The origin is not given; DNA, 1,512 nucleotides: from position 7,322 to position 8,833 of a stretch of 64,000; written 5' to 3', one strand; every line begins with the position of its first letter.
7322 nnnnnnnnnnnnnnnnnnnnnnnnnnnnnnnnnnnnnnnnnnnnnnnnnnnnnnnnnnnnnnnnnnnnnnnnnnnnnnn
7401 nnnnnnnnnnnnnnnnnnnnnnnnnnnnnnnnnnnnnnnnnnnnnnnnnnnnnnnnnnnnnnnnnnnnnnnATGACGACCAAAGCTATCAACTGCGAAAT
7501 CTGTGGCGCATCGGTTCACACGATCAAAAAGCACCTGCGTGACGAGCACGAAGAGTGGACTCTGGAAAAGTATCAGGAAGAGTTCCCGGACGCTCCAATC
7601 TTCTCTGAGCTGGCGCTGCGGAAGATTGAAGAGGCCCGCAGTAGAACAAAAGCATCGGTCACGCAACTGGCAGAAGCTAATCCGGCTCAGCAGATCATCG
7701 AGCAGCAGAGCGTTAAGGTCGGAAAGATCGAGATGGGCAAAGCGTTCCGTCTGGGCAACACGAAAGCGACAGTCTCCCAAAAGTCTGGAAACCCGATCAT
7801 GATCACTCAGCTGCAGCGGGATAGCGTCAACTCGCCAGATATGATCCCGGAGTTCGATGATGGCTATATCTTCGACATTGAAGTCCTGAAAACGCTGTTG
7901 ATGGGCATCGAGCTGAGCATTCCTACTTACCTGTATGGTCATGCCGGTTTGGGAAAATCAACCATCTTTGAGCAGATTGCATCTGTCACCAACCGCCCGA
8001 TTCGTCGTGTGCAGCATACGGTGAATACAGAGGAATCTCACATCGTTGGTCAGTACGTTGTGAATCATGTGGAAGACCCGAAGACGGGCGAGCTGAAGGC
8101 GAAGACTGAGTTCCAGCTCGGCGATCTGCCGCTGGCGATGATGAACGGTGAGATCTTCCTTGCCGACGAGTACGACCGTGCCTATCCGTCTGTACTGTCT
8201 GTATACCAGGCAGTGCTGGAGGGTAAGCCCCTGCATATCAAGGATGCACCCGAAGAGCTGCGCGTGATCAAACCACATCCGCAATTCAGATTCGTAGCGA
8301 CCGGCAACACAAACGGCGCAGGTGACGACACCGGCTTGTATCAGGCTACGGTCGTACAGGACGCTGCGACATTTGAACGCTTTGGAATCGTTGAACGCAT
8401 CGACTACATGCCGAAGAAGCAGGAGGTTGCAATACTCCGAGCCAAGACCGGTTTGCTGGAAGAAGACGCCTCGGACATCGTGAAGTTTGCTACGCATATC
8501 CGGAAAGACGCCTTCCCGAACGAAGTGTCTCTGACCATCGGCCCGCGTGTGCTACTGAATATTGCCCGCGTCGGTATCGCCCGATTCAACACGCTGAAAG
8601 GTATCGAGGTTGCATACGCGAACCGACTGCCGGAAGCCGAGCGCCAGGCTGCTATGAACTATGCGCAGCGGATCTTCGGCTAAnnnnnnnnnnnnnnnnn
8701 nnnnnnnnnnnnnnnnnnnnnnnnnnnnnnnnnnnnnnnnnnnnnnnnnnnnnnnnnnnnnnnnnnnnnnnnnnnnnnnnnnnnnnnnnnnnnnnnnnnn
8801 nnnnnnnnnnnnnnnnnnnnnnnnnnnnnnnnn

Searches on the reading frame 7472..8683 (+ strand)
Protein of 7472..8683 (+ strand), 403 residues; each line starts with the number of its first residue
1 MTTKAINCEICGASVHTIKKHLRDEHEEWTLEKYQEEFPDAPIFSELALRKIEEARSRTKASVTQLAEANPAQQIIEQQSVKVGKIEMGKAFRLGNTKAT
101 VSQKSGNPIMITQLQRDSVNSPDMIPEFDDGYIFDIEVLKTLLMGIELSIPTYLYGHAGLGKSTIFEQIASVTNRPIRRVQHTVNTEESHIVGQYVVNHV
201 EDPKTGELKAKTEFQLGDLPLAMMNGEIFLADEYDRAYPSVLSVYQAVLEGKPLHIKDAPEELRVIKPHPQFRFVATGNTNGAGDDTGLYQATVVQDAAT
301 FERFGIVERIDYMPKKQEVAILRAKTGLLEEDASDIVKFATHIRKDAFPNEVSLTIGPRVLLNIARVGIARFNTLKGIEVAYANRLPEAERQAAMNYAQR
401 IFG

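Call 28: search_protein_families(library=phrogs, proteins=[window:7472-8683:+], max_evalue=0.001)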
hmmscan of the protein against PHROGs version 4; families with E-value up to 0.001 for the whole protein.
window:7472-8683:+ (403 aa): 3 families
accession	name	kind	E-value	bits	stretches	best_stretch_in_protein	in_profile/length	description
phrog_249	-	moron, auxiliary metabolic gene and host takeover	3.1e-80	271.3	1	3-399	6-353/380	porphyrin biosynthesis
phrog_16448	-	other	4.1e-14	52.8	1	151-312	451-593/680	ATPase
phrog_1297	-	other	8.1e-05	22.8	1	150-251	26-126/356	ATPase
